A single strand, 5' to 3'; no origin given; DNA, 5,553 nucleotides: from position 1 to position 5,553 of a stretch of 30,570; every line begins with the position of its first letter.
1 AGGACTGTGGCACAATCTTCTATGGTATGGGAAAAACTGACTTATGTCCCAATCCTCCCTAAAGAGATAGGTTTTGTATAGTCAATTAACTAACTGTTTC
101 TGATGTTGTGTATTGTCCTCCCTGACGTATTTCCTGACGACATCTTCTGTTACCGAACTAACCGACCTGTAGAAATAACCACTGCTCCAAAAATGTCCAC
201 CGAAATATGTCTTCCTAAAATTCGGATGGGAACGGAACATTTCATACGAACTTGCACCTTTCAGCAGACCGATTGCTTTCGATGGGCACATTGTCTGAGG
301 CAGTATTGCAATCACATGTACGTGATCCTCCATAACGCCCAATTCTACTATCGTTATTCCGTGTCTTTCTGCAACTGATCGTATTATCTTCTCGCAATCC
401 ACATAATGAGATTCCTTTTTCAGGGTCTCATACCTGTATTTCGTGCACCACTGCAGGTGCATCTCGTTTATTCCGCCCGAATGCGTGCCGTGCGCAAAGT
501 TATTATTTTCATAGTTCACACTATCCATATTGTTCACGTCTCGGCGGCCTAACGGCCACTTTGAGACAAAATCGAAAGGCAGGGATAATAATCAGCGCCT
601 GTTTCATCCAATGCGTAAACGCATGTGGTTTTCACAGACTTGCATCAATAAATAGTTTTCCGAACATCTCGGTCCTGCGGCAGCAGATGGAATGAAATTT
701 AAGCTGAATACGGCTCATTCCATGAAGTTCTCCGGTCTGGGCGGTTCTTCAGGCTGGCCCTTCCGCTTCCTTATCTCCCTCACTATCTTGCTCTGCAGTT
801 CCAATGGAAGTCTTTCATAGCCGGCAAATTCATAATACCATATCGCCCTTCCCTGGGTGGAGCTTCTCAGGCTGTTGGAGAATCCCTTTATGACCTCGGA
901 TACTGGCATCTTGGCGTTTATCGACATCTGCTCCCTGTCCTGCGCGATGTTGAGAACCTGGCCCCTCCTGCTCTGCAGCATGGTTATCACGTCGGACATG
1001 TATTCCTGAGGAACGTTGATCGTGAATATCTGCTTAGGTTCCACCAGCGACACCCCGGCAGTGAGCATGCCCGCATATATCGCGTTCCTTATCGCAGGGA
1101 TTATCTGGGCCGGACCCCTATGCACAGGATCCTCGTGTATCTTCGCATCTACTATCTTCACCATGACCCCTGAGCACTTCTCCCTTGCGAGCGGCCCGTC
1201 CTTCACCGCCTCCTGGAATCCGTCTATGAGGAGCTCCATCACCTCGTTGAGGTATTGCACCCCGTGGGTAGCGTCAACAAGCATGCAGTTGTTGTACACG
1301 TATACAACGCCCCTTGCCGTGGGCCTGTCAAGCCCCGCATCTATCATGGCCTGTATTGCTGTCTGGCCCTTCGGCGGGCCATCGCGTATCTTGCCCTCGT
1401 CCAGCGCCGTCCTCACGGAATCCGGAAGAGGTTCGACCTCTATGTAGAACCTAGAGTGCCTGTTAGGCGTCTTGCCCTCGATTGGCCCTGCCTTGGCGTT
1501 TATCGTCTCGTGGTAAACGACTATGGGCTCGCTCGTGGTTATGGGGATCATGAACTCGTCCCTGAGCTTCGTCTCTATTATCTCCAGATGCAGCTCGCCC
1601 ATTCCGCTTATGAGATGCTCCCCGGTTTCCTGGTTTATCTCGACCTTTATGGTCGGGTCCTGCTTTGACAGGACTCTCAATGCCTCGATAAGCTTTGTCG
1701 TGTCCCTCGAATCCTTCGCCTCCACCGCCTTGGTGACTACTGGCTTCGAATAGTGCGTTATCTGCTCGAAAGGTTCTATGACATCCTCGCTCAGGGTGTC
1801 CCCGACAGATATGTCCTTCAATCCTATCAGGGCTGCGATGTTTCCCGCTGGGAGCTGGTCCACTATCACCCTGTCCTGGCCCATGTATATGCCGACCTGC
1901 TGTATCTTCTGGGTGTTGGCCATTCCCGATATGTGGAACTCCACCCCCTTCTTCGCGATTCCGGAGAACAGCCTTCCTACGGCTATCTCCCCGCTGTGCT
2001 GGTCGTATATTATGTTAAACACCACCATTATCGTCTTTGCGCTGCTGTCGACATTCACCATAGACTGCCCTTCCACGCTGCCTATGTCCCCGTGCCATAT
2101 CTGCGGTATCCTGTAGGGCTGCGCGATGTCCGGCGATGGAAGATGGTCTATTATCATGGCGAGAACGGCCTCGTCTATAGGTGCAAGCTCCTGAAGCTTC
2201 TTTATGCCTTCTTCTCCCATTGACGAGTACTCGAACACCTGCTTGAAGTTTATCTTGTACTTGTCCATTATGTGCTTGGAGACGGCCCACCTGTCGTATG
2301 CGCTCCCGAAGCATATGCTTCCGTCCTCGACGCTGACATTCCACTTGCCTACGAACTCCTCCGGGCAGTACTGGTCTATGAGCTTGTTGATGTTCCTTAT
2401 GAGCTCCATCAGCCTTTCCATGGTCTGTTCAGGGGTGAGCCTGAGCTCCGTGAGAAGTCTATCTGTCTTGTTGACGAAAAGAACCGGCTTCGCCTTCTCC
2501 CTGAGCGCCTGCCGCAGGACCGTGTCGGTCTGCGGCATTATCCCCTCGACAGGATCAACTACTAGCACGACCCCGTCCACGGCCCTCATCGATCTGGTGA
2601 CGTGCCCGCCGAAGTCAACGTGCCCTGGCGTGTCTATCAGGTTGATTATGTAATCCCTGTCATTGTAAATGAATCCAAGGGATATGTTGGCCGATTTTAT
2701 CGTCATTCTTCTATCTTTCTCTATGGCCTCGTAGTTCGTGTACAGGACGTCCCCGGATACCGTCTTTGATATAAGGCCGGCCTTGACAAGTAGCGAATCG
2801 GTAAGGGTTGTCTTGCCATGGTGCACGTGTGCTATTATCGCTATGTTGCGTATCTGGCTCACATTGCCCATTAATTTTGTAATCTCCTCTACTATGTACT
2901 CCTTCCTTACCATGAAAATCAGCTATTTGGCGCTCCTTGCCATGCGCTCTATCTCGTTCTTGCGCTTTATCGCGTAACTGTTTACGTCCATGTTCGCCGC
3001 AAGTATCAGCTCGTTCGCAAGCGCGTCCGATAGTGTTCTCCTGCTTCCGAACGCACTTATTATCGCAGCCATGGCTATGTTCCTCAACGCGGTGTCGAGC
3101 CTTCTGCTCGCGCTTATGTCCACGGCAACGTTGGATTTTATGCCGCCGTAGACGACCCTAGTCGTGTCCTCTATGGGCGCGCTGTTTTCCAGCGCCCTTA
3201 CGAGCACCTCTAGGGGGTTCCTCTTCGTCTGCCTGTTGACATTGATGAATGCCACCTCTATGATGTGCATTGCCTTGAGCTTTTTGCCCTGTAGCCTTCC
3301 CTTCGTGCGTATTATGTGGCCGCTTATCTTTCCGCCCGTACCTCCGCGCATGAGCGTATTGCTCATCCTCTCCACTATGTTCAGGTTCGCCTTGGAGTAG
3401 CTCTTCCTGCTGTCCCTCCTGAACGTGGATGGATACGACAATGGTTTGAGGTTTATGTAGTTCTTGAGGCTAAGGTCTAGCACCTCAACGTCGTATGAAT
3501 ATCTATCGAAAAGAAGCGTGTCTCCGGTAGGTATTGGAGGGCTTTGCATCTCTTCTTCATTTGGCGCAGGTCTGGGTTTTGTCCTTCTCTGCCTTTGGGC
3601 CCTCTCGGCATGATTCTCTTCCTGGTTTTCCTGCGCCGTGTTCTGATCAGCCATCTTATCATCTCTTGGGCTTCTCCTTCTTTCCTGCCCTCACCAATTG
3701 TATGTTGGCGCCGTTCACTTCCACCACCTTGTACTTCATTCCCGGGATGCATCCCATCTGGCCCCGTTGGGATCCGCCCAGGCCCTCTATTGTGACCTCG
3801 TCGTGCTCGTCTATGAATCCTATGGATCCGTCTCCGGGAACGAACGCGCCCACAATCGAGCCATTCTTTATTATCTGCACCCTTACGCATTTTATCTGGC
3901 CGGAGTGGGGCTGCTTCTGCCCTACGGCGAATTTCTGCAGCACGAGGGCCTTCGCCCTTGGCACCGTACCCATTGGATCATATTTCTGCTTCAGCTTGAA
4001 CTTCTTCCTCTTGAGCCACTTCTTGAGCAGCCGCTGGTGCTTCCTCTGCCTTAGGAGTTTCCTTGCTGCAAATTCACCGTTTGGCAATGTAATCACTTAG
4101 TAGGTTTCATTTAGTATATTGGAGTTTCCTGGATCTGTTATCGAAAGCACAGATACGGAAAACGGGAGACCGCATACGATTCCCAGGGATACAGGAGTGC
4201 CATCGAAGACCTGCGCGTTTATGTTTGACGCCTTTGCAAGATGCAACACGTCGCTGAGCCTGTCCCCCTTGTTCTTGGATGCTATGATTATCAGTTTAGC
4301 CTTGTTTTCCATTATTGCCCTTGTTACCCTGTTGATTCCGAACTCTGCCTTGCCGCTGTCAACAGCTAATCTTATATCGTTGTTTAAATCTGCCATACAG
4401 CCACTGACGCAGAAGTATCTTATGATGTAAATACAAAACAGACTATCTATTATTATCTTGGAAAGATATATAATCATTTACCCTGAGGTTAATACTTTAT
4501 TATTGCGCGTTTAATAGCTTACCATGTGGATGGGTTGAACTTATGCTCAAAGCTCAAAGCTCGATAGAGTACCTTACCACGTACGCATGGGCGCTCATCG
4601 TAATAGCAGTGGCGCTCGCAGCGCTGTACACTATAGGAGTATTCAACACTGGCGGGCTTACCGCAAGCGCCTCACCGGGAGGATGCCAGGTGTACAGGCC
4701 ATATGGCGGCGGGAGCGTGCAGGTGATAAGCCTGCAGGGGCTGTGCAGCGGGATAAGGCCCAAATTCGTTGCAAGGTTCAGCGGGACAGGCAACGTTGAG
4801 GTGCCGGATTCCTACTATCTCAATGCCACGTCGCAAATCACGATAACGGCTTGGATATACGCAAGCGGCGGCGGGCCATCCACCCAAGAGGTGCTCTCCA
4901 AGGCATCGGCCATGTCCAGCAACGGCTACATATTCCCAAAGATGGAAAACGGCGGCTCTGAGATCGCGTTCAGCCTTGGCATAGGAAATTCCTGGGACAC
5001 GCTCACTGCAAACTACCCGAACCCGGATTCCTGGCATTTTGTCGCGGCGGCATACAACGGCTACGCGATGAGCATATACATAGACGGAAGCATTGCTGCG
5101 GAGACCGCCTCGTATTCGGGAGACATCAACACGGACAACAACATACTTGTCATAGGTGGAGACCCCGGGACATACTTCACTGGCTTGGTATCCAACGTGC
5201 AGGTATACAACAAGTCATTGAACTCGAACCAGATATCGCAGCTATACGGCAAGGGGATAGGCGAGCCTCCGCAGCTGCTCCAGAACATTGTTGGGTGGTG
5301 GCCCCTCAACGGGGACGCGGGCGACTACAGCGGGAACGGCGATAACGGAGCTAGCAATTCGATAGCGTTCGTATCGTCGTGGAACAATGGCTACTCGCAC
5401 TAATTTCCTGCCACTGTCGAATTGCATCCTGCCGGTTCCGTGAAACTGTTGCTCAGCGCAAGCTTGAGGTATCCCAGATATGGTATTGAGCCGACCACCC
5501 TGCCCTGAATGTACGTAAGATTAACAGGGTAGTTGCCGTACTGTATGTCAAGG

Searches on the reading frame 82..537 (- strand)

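Call 5: search_protein_families(library=ncbifam, proteins=[window:82-537:-])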
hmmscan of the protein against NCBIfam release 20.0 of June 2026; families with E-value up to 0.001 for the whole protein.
window:82-537:- (151 aa): 2 families
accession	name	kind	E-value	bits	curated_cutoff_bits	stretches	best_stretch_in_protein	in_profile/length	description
NF033573.1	transpos_IS200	equivalog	1.1e-30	106.5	55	1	20-140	7-126/126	IS200/IS605 family transposase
NF047646.1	REP_Tyr_transpos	equivalog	6.7e-08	32.5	80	1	32-127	18-115/146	REP-associated tyrosine transposase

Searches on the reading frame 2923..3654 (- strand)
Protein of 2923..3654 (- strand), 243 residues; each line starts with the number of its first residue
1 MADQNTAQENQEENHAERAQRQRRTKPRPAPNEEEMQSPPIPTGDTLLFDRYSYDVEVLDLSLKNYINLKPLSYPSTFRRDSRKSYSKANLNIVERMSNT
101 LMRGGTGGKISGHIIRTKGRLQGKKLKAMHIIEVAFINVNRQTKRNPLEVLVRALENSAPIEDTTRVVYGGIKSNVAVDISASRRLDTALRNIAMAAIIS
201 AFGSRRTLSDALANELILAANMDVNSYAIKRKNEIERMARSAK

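Call 5: search_protein_families(library=ncbifam, proteins=[window:2923-3654:-])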
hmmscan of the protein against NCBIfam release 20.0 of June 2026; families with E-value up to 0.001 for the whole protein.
window:2923-3654:- (243 aa): 3 families
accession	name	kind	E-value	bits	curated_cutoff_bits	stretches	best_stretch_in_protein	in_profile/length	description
NF003106.0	PRK04027.1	equivalog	4e-64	215.7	225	1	45-243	10-195/195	30S ribosomal protein S7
TIGR01028.1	uS7_euk_arch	equivalog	8.9e-61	204.8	200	1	47-243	3-186/186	30S ribosomal protein S7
TIGR01029.1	rpsG_bact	equivalog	7.9e-15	55.1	135.85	1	121-241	30-145/154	30S ribosomal protein S7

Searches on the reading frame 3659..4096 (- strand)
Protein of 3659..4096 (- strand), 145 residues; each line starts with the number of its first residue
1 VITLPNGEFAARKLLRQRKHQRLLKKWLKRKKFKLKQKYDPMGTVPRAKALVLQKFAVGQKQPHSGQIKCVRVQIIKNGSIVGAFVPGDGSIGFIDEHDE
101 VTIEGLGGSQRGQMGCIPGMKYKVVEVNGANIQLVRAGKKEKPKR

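Call 5: search_protein_families(library=ncbifam, proteins=[window:3659-4096:-])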
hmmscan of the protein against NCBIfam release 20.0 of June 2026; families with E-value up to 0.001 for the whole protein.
window:3659-4096:- (145 aa): 3 families
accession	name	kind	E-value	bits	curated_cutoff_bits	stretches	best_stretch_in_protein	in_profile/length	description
NF003254.0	PRK04211.1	equivalog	3.4e-52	175.9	196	1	4-145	5-146/146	30S ribosomal protein S12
TIGR00982.1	uS12_E_A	equivalog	2.4e-47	160.1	140.2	1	7-145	1-139/139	30S ribosomal protein S12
TIGR00981.1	rpsL_bact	equivalog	5.4e-08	32.8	112.95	1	28-127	10-100/124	30S ribosomal protein S12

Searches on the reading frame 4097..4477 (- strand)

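Call 5: search_protein_families(library=ncbifam, proteins=[window:4097-4477:-])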
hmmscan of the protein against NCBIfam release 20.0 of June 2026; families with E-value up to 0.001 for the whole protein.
window:4097-4477:- (126 aa): 2 families
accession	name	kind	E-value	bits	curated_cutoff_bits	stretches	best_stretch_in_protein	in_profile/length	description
NF002172.0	PRK01018.1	equivalog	1.1e-24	86.5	77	1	29-124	2-97/101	50S ribosomal protein L30e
TIGR03677.1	eL8_ribo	equivalog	1.6e-06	28.1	134.6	1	33-120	16-103/117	50S ribosomal protein L7Ae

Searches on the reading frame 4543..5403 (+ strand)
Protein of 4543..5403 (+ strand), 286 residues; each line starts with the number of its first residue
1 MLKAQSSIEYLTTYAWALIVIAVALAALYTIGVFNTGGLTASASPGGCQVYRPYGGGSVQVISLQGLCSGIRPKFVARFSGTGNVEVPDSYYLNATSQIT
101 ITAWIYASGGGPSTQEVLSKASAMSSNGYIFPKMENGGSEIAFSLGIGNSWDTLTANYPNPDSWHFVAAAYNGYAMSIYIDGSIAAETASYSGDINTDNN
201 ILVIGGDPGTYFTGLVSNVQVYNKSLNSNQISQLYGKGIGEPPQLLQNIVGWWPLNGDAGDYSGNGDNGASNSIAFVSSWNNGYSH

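Call 5: search_protein_families(library=ncbifam, proteins=[window:4543-5403:+])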
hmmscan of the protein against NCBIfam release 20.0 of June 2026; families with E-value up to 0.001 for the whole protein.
window:4543-5403:+ (286 aa): 1 family
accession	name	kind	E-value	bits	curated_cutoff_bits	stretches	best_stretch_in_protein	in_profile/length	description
NF052521.1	TafC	equivalog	1.6e-08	34.1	410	1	78-237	196-362/373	TafC family fimbrial protein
